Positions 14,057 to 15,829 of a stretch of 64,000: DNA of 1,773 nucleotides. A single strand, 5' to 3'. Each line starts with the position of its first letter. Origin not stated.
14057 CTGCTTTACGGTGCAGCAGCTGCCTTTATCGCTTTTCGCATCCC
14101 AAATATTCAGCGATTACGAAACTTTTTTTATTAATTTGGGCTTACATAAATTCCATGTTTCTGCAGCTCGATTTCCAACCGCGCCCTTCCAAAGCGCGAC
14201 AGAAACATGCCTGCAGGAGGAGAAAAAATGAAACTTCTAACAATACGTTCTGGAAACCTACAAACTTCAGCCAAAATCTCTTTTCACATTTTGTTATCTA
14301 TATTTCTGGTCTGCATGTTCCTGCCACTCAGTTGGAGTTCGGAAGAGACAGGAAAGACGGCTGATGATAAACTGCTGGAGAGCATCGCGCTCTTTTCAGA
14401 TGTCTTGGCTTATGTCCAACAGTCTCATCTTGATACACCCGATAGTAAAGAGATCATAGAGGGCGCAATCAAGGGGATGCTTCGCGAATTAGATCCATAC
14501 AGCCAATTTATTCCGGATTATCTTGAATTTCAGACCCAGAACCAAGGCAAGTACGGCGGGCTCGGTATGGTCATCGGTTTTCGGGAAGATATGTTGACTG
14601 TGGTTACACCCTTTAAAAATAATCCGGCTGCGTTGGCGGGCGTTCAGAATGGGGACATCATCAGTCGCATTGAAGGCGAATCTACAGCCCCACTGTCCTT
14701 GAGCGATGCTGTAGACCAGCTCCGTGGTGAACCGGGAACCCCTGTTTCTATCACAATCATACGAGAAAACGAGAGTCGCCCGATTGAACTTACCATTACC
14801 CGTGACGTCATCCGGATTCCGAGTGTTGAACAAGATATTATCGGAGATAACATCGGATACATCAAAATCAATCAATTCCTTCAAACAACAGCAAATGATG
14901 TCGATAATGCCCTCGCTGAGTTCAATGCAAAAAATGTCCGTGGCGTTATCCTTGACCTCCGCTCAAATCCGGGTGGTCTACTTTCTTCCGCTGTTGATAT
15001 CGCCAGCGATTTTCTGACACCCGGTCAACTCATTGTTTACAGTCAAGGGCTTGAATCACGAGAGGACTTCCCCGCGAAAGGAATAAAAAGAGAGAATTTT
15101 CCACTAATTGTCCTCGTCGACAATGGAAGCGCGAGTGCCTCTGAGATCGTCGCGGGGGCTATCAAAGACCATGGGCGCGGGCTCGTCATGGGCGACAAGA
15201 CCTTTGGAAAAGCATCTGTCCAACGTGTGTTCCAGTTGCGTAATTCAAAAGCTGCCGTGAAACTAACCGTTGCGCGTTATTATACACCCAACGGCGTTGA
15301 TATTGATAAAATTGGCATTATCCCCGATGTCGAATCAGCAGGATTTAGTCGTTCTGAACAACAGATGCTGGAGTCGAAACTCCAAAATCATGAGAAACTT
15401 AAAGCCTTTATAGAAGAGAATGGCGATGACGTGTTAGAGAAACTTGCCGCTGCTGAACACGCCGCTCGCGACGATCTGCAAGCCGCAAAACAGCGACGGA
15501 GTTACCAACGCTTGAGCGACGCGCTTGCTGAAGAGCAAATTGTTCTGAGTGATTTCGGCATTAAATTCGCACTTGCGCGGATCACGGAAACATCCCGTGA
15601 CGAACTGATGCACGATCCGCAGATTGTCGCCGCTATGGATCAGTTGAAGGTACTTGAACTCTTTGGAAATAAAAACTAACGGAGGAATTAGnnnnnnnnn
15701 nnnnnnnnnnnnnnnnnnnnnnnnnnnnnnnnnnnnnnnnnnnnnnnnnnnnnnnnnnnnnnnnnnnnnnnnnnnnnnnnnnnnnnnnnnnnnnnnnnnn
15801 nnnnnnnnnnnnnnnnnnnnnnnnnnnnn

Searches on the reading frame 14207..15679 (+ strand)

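Call 8: search_protein_families(library=pfam, proteins=[window:14207-15679:+], max_evalue=0.001)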
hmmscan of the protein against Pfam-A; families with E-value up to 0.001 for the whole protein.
window:14207-15679:+ (490 aa): 5 families
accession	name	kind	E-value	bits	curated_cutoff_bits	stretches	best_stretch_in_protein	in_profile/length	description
PF03572.23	Peptidase_S41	-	3.7e-52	176.7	24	1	215-376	1-164/165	Peptidase family S41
PF17820.7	PDZ_6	-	8e-09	35.6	27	1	138-186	8-54/54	PDZ domain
PF13180.12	PDZ_2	-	7.6e-07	29.8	27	1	118-196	2-79/80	PDZ domain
PF22694.1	CtpB_N-like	-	1.9e-06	28.7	27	1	55-101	35-80/85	Activating protease CtpB N-terminal domain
PF00595.29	PDZ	-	1.6e-05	25.6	23.2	1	115-184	8-80/81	PDZ domain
